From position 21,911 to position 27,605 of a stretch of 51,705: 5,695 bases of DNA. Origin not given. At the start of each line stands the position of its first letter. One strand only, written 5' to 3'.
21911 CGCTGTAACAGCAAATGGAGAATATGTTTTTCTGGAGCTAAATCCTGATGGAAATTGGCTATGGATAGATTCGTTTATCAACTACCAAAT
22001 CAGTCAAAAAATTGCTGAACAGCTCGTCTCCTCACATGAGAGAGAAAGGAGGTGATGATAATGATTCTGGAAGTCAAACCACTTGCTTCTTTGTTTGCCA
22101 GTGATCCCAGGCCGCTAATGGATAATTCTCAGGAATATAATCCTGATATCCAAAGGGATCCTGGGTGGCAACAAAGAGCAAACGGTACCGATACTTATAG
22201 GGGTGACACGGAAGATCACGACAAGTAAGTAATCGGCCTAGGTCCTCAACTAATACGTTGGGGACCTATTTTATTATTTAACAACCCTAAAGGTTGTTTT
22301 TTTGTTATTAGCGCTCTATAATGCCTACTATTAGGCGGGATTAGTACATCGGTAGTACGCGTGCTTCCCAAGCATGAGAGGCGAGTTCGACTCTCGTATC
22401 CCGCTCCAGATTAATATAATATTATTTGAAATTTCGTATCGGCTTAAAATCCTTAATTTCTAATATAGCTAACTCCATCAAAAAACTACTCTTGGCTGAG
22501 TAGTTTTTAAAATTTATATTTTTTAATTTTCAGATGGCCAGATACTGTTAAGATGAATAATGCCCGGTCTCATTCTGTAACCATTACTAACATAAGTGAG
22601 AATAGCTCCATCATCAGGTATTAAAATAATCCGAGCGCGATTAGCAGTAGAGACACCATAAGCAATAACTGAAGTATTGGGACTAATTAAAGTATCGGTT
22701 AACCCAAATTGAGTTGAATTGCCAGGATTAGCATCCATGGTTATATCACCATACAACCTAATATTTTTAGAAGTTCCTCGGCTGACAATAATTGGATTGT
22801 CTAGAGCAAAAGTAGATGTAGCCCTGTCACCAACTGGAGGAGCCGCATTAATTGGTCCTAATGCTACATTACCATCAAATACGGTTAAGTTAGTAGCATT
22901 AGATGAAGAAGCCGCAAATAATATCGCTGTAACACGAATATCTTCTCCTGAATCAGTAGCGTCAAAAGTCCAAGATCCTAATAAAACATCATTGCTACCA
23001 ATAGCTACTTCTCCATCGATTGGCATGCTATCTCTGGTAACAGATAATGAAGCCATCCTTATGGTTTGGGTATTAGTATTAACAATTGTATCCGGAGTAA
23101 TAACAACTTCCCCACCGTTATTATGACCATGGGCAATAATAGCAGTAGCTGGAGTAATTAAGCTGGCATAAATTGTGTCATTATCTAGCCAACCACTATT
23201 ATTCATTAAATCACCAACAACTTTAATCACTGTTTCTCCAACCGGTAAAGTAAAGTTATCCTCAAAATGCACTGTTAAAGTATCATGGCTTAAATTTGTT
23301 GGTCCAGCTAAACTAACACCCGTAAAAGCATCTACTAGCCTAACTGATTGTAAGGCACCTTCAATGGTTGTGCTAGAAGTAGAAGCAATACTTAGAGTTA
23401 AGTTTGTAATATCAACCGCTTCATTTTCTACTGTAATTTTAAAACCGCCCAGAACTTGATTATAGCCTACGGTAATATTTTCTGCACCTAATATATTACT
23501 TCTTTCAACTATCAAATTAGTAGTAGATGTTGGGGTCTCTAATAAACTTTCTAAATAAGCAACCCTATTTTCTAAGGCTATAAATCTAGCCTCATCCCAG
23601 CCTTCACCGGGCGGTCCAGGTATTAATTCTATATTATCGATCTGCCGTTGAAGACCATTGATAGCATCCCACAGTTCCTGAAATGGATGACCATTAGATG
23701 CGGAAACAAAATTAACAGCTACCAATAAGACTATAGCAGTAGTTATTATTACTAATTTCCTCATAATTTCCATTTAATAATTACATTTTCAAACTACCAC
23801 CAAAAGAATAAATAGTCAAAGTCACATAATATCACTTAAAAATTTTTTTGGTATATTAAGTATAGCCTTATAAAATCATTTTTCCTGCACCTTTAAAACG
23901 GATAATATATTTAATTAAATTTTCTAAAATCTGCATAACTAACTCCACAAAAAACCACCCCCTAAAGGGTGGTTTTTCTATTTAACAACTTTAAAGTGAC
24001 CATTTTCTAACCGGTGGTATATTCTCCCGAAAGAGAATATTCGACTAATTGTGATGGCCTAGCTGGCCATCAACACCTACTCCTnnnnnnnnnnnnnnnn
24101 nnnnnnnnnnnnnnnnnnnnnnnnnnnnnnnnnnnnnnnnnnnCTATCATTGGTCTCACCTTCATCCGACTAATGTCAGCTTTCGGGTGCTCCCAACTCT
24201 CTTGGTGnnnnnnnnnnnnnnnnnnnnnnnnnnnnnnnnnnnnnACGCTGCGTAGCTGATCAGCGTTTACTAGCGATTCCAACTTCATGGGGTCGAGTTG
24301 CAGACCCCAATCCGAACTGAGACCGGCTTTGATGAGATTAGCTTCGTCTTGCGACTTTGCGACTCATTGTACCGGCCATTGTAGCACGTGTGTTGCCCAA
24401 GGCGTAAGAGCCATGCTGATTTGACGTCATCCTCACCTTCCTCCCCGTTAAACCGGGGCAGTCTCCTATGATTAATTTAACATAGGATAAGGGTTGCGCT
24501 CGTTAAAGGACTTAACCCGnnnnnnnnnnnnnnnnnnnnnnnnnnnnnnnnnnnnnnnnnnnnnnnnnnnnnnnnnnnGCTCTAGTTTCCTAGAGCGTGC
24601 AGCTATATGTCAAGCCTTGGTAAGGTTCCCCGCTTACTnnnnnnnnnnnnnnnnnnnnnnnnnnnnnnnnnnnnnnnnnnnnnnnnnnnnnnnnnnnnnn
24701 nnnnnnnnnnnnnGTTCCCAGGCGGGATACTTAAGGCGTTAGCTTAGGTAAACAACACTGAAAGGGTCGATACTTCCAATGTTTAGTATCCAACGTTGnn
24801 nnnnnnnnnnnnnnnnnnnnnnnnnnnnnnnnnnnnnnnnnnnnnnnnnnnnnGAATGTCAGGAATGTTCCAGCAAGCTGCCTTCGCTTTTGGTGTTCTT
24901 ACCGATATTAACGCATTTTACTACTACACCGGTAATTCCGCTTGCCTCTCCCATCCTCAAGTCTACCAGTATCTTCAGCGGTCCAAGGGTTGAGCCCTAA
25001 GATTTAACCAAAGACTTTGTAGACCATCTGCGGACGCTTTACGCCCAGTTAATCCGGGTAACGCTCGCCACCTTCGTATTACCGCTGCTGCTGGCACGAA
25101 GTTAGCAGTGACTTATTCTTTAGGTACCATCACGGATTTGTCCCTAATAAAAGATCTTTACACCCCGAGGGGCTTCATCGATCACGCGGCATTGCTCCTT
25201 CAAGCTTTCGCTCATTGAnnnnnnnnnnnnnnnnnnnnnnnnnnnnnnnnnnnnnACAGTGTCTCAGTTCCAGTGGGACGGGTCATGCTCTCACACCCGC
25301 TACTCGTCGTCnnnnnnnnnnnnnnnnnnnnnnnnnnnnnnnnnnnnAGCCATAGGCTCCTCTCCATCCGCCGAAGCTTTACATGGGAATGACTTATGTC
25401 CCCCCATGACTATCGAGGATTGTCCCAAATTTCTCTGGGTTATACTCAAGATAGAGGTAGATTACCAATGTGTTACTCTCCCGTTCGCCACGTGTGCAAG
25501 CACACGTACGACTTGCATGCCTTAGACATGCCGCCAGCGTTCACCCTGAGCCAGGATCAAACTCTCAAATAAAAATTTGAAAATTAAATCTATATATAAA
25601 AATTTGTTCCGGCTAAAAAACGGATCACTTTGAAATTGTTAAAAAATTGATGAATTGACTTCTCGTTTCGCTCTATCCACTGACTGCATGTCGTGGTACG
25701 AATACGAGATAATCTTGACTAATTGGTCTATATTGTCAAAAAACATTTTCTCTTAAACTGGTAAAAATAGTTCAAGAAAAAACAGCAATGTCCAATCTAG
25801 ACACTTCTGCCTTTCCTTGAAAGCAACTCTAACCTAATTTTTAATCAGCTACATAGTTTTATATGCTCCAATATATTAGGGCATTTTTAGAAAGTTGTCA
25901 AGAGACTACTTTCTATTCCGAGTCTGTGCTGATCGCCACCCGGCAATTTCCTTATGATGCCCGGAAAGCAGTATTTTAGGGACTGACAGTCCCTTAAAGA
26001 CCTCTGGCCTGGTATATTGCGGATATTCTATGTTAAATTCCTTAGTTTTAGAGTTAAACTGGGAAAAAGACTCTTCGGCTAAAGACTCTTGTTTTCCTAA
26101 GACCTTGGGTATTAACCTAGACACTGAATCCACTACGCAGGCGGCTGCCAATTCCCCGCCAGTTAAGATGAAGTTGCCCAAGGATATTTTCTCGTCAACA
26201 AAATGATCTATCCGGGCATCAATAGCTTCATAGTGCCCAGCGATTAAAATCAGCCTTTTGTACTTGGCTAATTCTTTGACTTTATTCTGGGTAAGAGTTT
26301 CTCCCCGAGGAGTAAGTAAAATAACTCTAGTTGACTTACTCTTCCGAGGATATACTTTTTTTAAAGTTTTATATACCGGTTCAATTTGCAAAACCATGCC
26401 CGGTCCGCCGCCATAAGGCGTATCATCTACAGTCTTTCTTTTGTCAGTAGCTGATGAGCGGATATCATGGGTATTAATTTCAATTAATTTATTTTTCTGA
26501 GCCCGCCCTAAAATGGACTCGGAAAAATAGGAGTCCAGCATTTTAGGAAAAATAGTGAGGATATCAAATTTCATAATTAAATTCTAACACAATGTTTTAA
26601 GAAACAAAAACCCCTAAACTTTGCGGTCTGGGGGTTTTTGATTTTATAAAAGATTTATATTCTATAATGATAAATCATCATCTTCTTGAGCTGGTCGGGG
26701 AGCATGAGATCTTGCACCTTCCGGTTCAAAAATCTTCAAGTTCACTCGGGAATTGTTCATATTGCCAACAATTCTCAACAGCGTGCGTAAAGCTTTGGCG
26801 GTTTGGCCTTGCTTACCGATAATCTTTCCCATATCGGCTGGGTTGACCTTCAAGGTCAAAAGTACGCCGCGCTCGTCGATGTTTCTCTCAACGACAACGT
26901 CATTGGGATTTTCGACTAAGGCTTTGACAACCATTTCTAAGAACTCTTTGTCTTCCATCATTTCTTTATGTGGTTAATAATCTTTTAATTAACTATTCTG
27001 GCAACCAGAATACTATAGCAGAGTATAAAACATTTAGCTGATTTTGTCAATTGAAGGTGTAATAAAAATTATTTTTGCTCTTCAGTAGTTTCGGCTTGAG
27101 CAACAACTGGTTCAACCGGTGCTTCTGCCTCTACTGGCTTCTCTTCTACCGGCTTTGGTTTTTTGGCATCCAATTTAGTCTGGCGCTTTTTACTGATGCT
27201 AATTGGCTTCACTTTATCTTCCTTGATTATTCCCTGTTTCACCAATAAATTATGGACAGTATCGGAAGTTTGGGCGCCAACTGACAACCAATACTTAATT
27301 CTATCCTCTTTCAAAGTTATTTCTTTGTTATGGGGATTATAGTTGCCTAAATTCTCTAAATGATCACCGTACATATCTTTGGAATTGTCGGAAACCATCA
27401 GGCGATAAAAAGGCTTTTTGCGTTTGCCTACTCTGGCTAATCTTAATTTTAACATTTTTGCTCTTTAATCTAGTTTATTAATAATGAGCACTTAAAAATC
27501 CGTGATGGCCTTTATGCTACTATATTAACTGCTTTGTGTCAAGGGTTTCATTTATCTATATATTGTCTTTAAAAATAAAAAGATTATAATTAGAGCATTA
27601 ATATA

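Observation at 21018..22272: Minimal graspetide (ATP-grasp RiPP) operon in a CPR bacterium, with an unannotated 55-aa precursor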

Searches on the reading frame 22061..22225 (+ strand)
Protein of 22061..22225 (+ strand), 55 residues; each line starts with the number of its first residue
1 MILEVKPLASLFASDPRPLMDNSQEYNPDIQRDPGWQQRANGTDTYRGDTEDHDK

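Call 3: search_protein_families(library=pfam, proteins=[window:22061-22225:+], max_evalue=1)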
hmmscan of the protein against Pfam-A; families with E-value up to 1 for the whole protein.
window:22061-22225:+ (55 aa): 0 families

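Call 4: search_protein_families(library=ncbifam, proteins=[window:22061-22225:+], max_evalue=1)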
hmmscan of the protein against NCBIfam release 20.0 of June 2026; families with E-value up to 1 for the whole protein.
window:22061-22225:+ (55 aa): 0 families

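Call 38: find_homologous_proteins(query=A3, max_evalue=10)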
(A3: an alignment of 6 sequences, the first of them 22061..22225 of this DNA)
Query A3 (6 sequences) (55 aa, profile of the alignment): 14 proteins with E <= 10 among 19 candidates.
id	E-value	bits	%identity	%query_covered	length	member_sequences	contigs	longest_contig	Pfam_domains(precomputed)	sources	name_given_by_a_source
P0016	5.5e-24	102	36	95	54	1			-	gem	-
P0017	1.4e-22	97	100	100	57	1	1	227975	-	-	-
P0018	1.5e-22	97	29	95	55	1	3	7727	-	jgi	jgi:hypothetical protein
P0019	5.5e-22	96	32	91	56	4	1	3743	-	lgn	-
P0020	2.6e-21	93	35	91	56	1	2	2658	-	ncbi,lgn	ncbi:MAG: hypothetical protein WAU31_03800 [Candidatus Moraniibacteriota bacterium]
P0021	3.0e-21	93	41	87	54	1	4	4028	-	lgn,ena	-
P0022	3.6e-21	93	35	87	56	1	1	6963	-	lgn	-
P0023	6.0e-21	92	35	89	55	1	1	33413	-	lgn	-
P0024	2.3e-20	90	36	91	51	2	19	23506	-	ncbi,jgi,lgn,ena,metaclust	metaclust:\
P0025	5.4e-19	86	34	95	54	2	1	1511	-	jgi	-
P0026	9.9e-18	82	37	87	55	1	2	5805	-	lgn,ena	-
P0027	1.4e-16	78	38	87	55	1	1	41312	-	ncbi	-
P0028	1.8e-10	59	50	55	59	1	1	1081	-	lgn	-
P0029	3.4e-8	51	31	89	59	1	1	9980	-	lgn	-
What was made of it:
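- Checked: The protein collection holds a 57-aa version starting at ATG 22055 (P0017, call 38), so at least one gene caller did predict the ORF.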

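Call 40: list_cluster_members(proteins=[P0024, P0027, P0020, P0016, P0021, P0026, P0028, P0029, P0025, P0022])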
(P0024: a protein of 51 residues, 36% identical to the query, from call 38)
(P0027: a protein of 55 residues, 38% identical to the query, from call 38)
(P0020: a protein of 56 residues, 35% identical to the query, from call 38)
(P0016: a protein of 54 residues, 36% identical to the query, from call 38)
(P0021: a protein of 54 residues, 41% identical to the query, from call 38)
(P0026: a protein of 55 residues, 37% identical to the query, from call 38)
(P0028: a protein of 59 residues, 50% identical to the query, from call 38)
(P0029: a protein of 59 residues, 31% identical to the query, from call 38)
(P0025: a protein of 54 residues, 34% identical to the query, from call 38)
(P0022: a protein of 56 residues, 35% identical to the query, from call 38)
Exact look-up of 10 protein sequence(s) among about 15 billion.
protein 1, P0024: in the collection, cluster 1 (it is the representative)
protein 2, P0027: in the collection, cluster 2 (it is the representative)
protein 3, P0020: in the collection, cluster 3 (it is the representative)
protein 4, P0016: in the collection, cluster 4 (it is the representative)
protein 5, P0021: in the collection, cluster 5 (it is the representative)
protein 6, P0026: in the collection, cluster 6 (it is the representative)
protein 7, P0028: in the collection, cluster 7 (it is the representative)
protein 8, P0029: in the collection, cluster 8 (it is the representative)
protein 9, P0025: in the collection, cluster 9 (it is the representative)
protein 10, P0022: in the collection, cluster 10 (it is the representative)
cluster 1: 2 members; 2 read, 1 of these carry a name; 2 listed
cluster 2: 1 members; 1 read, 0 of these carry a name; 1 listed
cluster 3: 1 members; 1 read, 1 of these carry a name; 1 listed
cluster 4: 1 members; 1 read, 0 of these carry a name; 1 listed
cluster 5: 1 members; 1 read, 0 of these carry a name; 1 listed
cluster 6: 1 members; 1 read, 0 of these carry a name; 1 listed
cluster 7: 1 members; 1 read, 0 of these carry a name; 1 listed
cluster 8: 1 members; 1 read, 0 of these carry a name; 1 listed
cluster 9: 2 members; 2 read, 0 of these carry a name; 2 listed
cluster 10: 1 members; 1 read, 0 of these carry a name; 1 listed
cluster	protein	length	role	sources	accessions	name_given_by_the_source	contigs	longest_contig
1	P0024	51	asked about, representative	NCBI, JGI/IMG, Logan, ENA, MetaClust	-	\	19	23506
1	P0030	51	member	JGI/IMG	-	-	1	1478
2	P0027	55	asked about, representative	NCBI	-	-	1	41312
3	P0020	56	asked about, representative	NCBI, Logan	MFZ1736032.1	MAG: hypothetical protein WAU31_03800 [Candidatus Moraniibacteriota bacterium]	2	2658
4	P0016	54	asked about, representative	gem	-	-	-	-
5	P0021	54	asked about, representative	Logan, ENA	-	-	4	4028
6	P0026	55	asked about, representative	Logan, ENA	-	-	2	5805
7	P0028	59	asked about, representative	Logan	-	-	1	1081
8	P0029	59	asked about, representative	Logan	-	-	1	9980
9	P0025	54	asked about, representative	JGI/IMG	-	-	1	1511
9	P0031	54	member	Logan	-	-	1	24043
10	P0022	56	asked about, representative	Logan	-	-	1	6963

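Call 41: find_encoding_contigs(protein=P0024, flank=6000, max_places=4)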
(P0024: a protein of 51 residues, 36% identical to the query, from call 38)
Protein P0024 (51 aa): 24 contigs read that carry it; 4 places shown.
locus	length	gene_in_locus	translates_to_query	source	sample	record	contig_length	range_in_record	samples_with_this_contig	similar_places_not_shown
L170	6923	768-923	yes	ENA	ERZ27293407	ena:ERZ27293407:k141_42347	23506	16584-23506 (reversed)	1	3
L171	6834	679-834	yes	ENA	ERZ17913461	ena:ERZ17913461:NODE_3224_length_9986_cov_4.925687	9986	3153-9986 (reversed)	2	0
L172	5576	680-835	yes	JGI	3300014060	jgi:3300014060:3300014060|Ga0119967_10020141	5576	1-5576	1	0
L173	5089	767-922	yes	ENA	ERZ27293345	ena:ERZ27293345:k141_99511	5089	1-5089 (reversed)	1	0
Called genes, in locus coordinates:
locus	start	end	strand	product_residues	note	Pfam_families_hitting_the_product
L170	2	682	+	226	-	?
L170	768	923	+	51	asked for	-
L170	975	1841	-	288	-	-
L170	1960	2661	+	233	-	PF01628:HrcA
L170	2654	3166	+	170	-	PF01025:GrpE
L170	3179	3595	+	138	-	PF00011:HSP20, PF17886:ArsA_HSP20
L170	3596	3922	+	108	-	-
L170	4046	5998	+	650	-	PF00012:HSP70, PF06723:MreB_Mbl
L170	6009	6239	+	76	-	-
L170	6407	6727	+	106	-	PF11950:DUF3467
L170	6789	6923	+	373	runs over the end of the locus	PF00226:DnaJ, PF01556:DnaJ_C, PF00684:DnaJ_CXXCXGXG, PF27659:CHP02642 (faint)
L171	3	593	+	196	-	?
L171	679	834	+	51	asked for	-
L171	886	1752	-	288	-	-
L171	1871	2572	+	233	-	PF01628:HrcA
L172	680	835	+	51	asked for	-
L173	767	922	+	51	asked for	-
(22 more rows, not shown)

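Call 42: find_encoding_contigs(protein=P0027, flank=6000, max_places=2)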
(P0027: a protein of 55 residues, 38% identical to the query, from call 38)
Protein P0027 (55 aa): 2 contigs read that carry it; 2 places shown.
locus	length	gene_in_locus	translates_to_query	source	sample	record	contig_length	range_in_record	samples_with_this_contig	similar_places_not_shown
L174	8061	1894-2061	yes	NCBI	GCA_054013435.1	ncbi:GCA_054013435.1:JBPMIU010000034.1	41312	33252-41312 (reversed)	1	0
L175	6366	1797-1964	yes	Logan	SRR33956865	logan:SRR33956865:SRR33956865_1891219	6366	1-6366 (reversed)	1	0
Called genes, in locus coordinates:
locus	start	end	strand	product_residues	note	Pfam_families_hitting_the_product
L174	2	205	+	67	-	?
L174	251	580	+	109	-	-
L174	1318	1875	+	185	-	PF21068:ATPgraspMvdD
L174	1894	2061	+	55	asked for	-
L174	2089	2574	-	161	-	-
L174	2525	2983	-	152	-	-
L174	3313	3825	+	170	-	-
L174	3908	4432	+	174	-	-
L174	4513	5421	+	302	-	-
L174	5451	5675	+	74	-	-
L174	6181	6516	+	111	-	-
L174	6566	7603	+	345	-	-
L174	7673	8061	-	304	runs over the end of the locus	PF00316:FBPase, PF18913:FBPase_C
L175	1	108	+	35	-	?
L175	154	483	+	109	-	-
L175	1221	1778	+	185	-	PF21068:ATPgraspMvdD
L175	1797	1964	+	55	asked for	-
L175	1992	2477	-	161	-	-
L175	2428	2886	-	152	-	-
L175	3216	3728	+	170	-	-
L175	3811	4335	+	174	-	-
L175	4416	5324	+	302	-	-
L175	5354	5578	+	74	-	-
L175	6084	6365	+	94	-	?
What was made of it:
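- In L174/L175 the ligase and T' have both decayed (call 42).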

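Call 43: find_encoding_contigs(protein=P0029, flank=6000, max_places=2)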
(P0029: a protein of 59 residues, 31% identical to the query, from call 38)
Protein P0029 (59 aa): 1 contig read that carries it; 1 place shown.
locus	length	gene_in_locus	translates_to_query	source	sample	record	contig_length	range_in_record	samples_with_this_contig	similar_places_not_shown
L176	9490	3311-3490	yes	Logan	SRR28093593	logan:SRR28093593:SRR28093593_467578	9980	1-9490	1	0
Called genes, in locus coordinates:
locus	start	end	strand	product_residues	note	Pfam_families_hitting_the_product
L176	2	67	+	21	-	?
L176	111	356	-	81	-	-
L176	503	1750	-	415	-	PF00291:PALP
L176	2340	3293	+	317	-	PF21068:ATPgraspMvdD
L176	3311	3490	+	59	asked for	-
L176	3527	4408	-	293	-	-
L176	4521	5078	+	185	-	-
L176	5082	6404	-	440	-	PF01541:GIY-YIG (weak), PF27096:UvrC_M, PF08459:UvrC_RNaseH_dom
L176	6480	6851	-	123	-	PF00072:Response_reg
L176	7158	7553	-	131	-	PF00072:Response_reg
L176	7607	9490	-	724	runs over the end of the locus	PF16927:HisKA_7TM, PF13185:GAF_2 (weak), PF13492:GAF_3 (weak), PF00512:HisKA, PF02518:HATPase_c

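Call 106: search_protein_families(library=padloc, proteins=[window:22061-22225:+], max_evalue=0.1)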
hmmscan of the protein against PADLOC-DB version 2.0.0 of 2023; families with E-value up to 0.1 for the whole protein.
window:22061-22225:+ (55 aa): 0 families

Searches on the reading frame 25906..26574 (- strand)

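Call 73: search_protein_families(library=pfam, proteins=[window:25906-26574:-], max_evalue=0.001)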
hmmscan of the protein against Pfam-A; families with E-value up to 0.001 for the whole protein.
window:25906-26574:- (222 aa): 1 family
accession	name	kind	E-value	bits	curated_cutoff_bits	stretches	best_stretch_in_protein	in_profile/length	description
PF01746.26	tRNA_m1G_MT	-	1.1e-51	175.8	27.3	1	23-218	2-186/195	tRNA (Guanine-1)-methyltransferase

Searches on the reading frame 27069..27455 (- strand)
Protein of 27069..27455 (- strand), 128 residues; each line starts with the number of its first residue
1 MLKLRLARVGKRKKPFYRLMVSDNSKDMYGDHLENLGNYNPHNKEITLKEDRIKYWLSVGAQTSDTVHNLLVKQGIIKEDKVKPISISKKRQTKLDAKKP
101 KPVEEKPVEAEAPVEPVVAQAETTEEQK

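Call 73: search_protein_families(library=pfam, proteins=[window:27069-27455:-], max_evalue=0.001)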
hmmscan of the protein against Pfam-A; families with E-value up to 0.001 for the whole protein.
window:27069-27455:- (128 aa): 1 family
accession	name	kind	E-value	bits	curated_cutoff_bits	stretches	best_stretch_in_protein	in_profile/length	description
PF00886.24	Ribosomal_S16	-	8.5e-20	70.9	27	1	8-64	1-62/62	Ribosomal protein S16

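Call 97: list_cluster_members(proteins=[window:27072-27455:-, window:25909-26574:-, window:17115-18011:+, window:13170-14345:+, window:29033-31621:-, window:36849-38714:-, window:40002-42950:+, window:18087-18929:-])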
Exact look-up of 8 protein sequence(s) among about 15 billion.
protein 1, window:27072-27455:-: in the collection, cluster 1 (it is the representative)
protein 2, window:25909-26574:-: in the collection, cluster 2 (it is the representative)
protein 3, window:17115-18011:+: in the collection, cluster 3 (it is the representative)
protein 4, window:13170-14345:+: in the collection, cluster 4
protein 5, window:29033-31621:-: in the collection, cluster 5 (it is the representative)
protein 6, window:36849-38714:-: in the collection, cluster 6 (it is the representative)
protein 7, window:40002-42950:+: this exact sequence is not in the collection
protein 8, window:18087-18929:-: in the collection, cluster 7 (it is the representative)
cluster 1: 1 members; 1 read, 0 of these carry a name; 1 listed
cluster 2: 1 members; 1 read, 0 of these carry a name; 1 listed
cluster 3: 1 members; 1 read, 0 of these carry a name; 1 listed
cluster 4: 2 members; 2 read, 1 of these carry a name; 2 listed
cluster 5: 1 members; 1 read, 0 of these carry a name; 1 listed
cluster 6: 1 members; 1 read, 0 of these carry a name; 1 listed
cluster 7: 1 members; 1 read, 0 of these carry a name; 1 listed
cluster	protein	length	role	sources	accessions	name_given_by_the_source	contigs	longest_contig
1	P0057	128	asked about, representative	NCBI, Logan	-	-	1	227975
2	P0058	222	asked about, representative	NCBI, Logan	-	-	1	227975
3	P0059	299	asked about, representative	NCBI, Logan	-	-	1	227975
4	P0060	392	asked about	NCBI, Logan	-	-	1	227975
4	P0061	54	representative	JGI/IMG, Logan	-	2-dehydro-3-deoxygluconokinase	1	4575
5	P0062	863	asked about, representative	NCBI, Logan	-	-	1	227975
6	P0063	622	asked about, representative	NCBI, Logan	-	-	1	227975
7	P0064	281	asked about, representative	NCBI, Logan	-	-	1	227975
